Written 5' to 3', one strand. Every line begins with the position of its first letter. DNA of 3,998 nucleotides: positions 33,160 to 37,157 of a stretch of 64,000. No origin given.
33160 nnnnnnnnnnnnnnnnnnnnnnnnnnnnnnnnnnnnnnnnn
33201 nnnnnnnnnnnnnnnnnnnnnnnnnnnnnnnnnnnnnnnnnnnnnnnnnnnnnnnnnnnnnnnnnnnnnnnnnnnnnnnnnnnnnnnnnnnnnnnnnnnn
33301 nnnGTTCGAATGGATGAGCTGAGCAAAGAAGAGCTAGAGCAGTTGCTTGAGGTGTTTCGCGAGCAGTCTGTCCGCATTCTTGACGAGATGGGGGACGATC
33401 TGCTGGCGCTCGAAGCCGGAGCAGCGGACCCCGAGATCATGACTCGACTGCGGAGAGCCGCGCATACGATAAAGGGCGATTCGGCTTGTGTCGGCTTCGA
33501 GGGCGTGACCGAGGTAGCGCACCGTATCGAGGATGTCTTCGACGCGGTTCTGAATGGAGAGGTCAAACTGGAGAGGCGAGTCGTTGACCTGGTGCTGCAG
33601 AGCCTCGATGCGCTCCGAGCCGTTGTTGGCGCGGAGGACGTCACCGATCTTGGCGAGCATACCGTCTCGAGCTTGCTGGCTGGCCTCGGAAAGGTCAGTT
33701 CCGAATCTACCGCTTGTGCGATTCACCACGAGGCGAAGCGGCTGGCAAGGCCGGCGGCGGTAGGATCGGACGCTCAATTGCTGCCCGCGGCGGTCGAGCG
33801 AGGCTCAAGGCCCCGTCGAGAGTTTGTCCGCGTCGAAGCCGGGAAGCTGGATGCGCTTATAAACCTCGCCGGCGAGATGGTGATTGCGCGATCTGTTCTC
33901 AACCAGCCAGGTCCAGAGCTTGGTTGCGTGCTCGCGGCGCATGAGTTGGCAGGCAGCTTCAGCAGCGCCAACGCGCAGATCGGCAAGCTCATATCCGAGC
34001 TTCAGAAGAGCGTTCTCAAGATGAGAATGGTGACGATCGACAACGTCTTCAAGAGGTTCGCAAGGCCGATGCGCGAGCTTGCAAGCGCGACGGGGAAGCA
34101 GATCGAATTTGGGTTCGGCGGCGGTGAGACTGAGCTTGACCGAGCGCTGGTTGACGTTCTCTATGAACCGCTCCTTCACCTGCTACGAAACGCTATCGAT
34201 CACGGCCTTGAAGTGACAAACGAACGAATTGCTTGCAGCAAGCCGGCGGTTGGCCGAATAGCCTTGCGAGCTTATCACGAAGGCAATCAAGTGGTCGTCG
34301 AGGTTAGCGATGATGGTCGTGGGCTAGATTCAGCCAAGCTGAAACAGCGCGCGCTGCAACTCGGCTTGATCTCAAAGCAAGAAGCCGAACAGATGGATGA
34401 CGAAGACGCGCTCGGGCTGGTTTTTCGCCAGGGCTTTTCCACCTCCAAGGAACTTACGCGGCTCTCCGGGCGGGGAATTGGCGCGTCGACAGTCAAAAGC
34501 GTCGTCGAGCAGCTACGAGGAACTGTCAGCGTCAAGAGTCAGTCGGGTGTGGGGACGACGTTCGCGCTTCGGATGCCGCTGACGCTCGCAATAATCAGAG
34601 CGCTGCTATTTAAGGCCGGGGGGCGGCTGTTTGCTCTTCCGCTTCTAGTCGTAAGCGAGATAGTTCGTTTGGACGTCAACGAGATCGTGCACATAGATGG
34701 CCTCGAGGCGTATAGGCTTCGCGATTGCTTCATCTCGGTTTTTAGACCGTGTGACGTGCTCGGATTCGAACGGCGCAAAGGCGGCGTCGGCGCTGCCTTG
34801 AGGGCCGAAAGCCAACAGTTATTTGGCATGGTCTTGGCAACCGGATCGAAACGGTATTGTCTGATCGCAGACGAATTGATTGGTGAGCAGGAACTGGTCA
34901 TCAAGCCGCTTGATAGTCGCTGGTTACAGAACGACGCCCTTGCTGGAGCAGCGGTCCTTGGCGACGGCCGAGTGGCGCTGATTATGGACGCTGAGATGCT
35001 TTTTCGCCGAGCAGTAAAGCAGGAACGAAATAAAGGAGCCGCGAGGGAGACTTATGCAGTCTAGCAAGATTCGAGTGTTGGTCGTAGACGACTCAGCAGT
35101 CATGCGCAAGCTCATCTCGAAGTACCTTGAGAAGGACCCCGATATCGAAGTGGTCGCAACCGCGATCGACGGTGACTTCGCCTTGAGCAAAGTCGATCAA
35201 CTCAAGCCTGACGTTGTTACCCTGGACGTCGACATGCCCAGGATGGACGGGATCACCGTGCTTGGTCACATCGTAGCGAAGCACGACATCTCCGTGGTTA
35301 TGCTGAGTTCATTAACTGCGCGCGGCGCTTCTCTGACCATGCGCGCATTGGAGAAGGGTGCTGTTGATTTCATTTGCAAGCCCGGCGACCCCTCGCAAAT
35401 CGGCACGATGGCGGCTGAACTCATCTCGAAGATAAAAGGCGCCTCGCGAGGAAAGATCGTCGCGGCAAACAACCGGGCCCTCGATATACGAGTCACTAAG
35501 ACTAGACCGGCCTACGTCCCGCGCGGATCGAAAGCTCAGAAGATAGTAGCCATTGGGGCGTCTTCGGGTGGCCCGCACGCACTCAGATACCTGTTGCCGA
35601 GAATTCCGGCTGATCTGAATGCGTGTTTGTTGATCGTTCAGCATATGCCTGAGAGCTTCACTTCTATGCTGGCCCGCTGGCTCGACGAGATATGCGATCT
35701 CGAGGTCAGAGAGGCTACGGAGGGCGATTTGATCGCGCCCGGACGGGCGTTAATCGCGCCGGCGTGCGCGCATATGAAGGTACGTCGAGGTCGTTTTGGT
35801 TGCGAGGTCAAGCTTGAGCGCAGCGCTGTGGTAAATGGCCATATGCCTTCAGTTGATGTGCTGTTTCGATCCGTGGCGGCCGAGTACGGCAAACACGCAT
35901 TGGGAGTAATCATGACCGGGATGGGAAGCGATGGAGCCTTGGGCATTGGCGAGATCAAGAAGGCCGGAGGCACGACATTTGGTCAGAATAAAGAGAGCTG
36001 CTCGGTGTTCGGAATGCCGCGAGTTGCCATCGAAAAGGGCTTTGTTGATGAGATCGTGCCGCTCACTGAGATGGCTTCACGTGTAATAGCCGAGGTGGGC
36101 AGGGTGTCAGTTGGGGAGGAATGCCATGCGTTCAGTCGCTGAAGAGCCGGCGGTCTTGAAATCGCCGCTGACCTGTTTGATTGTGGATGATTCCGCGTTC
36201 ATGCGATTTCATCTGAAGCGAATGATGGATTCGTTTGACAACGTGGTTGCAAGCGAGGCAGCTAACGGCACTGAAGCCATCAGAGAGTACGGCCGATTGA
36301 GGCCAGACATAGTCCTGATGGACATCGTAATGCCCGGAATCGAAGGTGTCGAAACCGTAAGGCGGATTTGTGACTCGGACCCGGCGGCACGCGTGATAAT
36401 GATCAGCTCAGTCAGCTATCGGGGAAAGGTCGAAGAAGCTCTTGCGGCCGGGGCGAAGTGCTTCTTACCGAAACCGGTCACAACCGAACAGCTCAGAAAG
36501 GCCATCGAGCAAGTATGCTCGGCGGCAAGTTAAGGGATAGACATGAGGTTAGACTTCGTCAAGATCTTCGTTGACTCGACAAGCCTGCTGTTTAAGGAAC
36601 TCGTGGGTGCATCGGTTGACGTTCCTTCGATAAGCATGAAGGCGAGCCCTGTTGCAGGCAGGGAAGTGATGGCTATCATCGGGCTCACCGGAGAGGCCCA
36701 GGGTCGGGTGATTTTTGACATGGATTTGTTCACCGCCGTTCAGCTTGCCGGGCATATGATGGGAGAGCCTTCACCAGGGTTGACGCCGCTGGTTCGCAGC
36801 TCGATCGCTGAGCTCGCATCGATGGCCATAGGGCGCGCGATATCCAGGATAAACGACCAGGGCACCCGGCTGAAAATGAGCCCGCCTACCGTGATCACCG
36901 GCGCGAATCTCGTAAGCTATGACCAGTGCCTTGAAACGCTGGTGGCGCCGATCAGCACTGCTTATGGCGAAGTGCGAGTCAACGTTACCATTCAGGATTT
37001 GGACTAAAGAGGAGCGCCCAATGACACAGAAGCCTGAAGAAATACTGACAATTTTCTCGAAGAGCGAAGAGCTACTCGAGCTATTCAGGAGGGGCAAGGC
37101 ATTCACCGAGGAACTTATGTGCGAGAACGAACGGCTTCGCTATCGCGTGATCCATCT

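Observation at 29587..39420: Ten-gene chemosensory module with non-motility-type accessories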

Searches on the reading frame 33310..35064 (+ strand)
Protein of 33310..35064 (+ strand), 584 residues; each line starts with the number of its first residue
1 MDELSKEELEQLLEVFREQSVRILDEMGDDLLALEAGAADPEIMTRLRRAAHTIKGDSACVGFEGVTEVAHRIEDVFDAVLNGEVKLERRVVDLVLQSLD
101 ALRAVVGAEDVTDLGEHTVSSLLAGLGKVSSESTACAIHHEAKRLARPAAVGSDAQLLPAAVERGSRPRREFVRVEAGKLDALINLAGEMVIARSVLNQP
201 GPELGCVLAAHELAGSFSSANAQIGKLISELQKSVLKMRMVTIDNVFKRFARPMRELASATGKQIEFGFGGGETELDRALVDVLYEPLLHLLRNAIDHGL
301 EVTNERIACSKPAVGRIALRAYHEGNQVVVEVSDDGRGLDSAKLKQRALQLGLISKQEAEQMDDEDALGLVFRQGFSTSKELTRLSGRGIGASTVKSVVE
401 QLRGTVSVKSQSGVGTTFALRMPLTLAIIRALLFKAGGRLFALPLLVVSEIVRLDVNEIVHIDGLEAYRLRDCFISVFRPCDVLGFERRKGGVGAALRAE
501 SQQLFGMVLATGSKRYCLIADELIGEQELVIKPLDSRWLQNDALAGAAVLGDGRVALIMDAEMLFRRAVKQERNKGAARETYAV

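Call 3: search_protein_families(library=pfam, proteins=[window:33310-35064:+], max_evalue=0.01)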
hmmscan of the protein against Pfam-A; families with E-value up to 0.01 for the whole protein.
window:33310-35064:+ (584 aa): 5 families
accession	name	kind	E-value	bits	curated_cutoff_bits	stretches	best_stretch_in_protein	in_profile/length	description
PF01584.24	CheW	-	5.4e-19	68.6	23.5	1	431-567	2-136/138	CheW-like domain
PF02518.31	HATPase_c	-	6.9e-18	65.6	26.4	1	285-425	7-110/111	Histidine kinase-, DNA gyrase B-, and HSP90-like ATPase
PF01627.28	Hpt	-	1.8e-16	60.6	24.6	1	11-104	1-83/84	Hpt domain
PF02895.20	H-kinase_dim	-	3.8e-15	56.5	23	1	171-238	2-68/68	Signal transducing histidine kinase, homodimeric domain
PF13581.12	HATPase_c_2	-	0.0078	16.7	27.4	0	294-384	42-116/127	Histidine kinase-like ATPase domain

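Call 7: search_protein_families(library=ncbifam, proteins=[window:33310-35064:+], max_evalue=0.001)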
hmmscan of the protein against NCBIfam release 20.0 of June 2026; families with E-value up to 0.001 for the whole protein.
window:33310-35064:+ (584 aa): 27 families (the best 25 are shown)
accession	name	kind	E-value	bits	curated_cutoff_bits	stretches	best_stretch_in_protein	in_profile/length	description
NF041336.1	CheA_Halo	equivalog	1.2e-100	338.1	950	2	168-564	289-666/666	chemotaxis protein CheA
NF007835.0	PRK10547.1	equivalog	6.5e-93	312.5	793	2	168-566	275-658/670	chemotaxis protein CheA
NF046044.1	PnpS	equivalog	8.6e-11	41.5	400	1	385-423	352-390/390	two-component system histidine kinase PnpS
NF047874.1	MASE3_PAS_HK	subfamily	1.3e-09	37.5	560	1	366-425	566-626/655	MASE3 domain-containing sensor histidine kinase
NF008298.1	PRK11086.1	subfamily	8.7e-09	34.3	520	1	365-424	471-525/529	DcuS/MalK family sensor histidine kinase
NF010411.0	PRK13837.1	equivalog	1.4e-08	33.3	647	1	383-425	634-676/828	two-component system VirA-like sensor kinase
NF007688.0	PRK10364.1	equivalog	4.1e-08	32.4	479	1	383-425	410-452/460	two-component system sensor histidine kinase ZraS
TIGR02956.1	TMAO_torS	equivalog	5.8e-08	31.3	676.5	1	371-426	630-684/967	TMAO reductase system sensor histidine kinase/response regulator TorS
NF008468.0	PRK11360.1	equivalog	2e-07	29.8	646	1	383-424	567-608/616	two-component system sensor histidine kinase AtoS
NF008543.0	PRK11466.1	equivalog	2.2e-07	29.2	982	0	384-428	622-666/914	TMAO reductase system sensor histidine kinase/response regulator TorS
NF041210.1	his_kin_PieS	equivalog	2.3e-07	30.2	850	1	379-424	425-470/474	two component system sensor histidine kinase PieS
TIGR02916.1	PEP_his_kin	equivalog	2.4e-07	29.7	300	1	376-423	636-679/679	XrtA/PEP-CTERM system histidine kinase PrsK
NF011874.0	PRK15347.1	equivalog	3.9e-07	28.5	852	0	384-426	574-616/921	two component system sensor kinase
NF038348.1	T2SS_HK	subfamily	6.5e-07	28.1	450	1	365-424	517-573/574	histidine kinase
NF041947.1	LuxQ_Vibrio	equivalog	3.3e-06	25.3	1200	1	381-427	652-699/843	quorum-sensing autoinducer 2 sensor kinase/phosphatase LuxQ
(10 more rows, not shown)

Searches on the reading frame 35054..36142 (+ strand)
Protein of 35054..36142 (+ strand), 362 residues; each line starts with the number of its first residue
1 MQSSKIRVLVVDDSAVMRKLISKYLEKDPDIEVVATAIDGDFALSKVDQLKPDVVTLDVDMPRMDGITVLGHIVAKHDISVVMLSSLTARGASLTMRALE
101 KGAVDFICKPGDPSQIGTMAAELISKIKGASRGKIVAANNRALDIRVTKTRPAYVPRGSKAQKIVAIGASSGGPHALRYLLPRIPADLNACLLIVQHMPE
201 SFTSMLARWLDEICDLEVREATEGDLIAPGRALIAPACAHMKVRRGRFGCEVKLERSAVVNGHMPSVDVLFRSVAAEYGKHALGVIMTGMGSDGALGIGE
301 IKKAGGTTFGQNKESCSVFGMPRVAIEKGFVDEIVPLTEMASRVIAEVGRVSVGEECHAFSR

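Call 3: search_protein_families(library=pfam, proteins=[window:35054-36142:+], max_evalue=0.01)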
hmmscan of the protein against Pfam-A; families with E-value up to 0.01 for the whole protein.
window:35054-36142:+ (362 aa): 2 families
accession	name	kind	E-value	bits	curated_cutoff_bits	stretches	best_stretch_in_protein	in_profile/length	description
PF01339.22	CheB_methylest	-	3.6e-66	222.6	24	1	165-343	1-173/174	CheB methylesterase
PF00072.30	Response_reg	-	9.6e-24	84.1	30.2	1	8-118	1-108/111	Response regulator receiver domain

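Call 7: search_protein_families(library=ncbifam, proteins=[window:35054-36142:+], max_evalue=0.001)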
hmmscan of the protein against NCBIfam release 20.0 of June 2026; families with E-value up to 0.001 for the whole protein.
window:35054-36142:+ (362 aa): 88 families (the best 25 are shown)
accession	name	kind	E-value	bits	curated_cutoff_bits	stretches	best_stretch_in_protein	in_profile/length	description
NF001965.0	PRK00742.1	subfamily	1e-121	406.5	293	1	4-349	2-354/357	chemotaxis-specific protein-glutamate methyltransferase CheB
NF009206.0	PRK12555.1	subfamily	4.3e-104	348.1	342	1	6-349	1-337/340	chemotaxis-specific protein-glutamate methyltransferase CheB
TIGR02875.1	spore_0_A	equivalog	5.7e-21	74.9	200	1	4-127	1-125/262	sporulation transcription factor Spo0A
NF008677.0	PRK11697.1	equivalog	1.4e-18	67.1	246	1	6-127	2-119/238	two-component system response regulator BtsR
NF007935.0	PRK10651.1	equivalog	5.5e-17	61.7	250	1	3-139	4-132/216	two-component system response regulator NarL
NF045944.1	ResRegRpaBCyano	equivalog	3.5e-16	59.3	330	1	9-134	1-122/229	response regulator transcription factor RpaB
NF008469.0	PRK11361.1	equivalog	4.2e-15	55.4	714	1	5-116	4-112/461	acetoacetate metabolism transcriptional regulator AtoC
NF007969.0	PRK10693.1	equivalog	7.8e-15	54.7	329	1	7-110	9-109/337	two-component system response regulator RssB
NF041367.1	CheY_Halo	equivalog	1.1e-14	54.7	200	1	8-113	1-103/114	chemotaxis protein CheY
NF040689.1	MtrAB_MtrA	equivalog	1.8e-14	53.6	300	1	8-116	1-105/219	MtrAB system response regulator MtrA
NF041733.1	resp_reg_CseB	equivalog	2.7e-14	53.1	350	1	7-117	2-108/228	two-component system response regulator CseB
NF007135.0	PRK09581.1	equivalog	3e-14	52.7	474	1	7-139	4-128/457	PleD family two-component system response regulator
NF007977.0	PRK10701.1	equivalog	5.8e-14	52.1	330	1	7-115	3-107/241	two-component system response regulator RstA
NF040534.1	resp_reg_YycF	equivalog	7.4e-14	51.6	340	1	7-133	2-117/231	response regulator YycF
NF047785.1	respo_reg_MadR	equivalog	2.3e-13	50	300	1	6-145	1-141/209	MadR family response regulator transcription factor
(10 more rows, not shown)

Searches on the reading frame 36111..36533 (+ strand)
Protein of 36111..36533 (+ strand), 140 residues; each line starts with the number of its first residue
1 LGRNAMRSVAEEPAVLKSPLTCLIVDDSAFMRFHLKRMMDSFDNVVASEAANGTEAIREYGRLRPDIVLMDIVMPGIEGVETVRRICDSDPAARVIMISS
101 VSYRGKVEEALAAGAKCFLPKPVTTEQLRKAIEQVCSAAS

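Call 3: search_protein_families(library=pfam, proteins=[window:36111-36533:+], max_evalue=0.01)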
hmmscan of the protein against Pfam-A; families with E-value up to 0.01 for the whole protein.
window:36111-36533:+ (140 aa): 1 family
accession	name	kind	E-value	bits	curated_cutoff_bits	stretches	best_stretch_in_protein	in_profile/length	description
PF00072.30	Response_reg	-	5e-26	91.5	30.2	1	23-133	2-111/111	Response regulator receiver domain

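Call 7: search_protein_families(library=ncbifam, proteins=[window:36111-36533:+], max_evalue=0.001)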
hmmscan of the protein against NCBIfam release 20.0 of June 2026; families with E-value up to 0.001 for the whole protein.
window:36111-36533:+ (140 aa): 88 families (the best 25 are shown)
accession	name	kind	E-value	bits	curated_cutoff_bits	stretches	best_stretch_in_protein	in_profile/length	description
NF041367.1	CheY_Halo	equivalog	5.9e-31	107.2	200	1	23-135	2-113/114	chemotaxis protein CheY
NF001965.0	PRK00742.1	subfamily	1.9e-24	86.5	293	1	20-130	4-118/357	chemotaxis-specific protein-glutamate methyltransferase CheB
NF007935.0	PRK10651.1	equivalog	2.6e-21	75.8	250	1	18-136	5-124/216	two-component system response regulator NarL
NF009206.0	PRK12555.1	subfamily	7.4e-19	67.9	342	1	22-127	3-110/340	chemotaxis-specific protein-glutamate methyltransferase CheB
NF052445.1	RespRegMctR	equivalog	9.5e-19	67.6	300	1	20-137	2-120/205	two-component system response regulator MctR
NF007018.1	PRK09483.1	equivalog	1.1e-17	64.4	280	1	22-137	4-120/217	UvrY/SirA/GacA family response regulator transcription factor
NF008677.0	PRK11697.1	equivalog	8.5e-16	58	246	1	20-136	2-116/238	two-component system response regulator BtsR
NF011874.0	PRK15347.1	equivalog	2.9e-15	55.4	852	1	20-134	691-808/921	two component system sensor kinase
NF007969.0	PRK10693.1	equivalog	3.3e-15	55.9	329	1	22-132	10-120/337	two-component system response regulator RssB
NF007708.0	PRK10403.1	equivalog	1.4e-14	54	343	1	18-135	5-123/215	nitrate/nitrite response regulator protein NarP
NF007135.0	PRK09581.1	equivalog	2.4e-14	53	474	1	22-129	5-113/457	PleD family two-component system response regulator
NF008469.0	PRK11361.1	equivalog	5.5e-14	51.7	714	1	21-133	6-117/461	acetoacetate metabolism transcriptional regulator AtoC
NF046022.1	RespRegCpdRBruc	equivalog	9.6e-14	51.4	180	1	23-139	5-120/120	cell cycle two-component system response regulator CpdR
NF011896.0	PRK15369.1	equivalog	1e-13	51.4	242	1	21-137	5-122/211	two component system response regulator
TIGR01818.1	ntrC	equivalog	1.2e-13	50.6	558.6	1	23-128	2-106/463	nitrogen regulation protein NR(I)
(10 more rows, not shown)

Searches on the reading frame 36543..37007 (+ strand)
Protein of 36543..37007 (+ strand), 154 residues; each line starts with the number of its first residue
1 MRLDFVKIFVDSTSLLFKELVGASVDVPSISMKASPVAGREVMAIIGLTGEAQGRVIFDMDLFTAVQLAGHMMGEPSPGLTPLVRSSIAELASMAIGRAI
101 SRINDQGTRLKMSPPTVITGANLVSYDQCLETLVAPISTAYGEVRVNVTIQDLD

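Call 3: search_protein_families(library=pfam, proteins=[window:36543-37007:+], max_evalue=0.01)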
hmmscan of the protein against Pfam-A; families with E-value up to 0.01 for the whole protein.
window:36543-37007:+ (154 aa): 1 family
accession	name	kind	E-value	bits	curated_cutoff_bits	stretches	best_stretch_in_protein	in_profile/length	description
PF13690.11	CheX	-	8.4e-15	55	27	1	42-128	1-84/94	Chemotaxis phosphatase CheX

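Call 7: search_protein_families(library=ncbifam, proteins=[window:36543-37007:+], max_evalue=0.001)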
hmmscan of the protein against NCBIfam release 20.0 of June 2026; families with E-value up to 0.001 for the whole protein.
window:36543-37007:+ (154 aa): 1 family
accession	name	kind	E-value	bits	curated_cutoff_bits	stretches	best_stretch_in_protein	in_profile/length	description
NF041094.1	CheX_Thtogales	equivalog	3.8e-16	59.3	280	1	3-124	3-125/152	CheY-P phosphatase CheX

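Call 29: search_solved_structures(query=window:36543-37007:+, max_evalue=1, show_alignments=3)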
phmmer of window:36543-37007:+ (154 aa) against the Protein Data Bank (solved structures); distinct sequences matched with E-value up to 1: 13.
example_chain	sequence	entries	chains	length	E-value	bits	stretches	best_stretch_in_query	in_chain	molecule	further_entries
3hzh_B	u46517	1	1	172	7.9e-12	48.9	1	2-151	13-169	Chemotaxis operon protein (CheX)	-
3iic_A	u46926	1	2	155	8.9e-11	45.5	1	1-149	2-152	CheC domain protein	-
1squ_A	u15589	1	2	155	6e-09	39.5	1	40-124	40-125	CheX protein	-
1xko_A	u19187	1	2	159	6.4e-09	39.4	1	40-124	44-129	CHEMOTAXIS protein cheX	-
6vpw_A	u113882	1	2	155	1.1e-08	38.7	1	2-148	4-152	Chemotaxis protein CheX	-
3hm4_A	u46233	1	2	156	2.9e-08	37.3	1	3-148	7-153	Chemotaxis protein CheX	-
3h4y_A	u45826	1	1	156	1.9e-07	34.7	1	5-147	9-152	putative chemotaxis protein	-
3h2d_A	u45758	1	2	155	3.7e-07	33.7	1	2-149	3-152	CheC-like superfamily protein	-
7nni_A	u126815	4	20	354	0.38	14.3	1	34-91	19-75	N-acetyl-gamma-glutamyl-phosphate reductase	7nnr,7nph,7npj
2i3a_A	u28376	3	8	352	0.39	14.2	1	34-91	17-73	N-acetyl-gamma-glutamyl-phosphate reductase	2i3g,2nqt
7nnq_A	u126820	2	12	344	0.46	14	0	34-91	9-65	N-acetyl-gamma-glutamyl-phosphate reductase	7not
4b8t_A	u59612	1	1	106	0.71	13.4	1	17-77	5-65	KH-TYPE SPLICING REGULATORY PROTEIN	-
1ji0_A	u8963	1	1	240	0.88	13.1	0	71-132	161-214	ABC transporter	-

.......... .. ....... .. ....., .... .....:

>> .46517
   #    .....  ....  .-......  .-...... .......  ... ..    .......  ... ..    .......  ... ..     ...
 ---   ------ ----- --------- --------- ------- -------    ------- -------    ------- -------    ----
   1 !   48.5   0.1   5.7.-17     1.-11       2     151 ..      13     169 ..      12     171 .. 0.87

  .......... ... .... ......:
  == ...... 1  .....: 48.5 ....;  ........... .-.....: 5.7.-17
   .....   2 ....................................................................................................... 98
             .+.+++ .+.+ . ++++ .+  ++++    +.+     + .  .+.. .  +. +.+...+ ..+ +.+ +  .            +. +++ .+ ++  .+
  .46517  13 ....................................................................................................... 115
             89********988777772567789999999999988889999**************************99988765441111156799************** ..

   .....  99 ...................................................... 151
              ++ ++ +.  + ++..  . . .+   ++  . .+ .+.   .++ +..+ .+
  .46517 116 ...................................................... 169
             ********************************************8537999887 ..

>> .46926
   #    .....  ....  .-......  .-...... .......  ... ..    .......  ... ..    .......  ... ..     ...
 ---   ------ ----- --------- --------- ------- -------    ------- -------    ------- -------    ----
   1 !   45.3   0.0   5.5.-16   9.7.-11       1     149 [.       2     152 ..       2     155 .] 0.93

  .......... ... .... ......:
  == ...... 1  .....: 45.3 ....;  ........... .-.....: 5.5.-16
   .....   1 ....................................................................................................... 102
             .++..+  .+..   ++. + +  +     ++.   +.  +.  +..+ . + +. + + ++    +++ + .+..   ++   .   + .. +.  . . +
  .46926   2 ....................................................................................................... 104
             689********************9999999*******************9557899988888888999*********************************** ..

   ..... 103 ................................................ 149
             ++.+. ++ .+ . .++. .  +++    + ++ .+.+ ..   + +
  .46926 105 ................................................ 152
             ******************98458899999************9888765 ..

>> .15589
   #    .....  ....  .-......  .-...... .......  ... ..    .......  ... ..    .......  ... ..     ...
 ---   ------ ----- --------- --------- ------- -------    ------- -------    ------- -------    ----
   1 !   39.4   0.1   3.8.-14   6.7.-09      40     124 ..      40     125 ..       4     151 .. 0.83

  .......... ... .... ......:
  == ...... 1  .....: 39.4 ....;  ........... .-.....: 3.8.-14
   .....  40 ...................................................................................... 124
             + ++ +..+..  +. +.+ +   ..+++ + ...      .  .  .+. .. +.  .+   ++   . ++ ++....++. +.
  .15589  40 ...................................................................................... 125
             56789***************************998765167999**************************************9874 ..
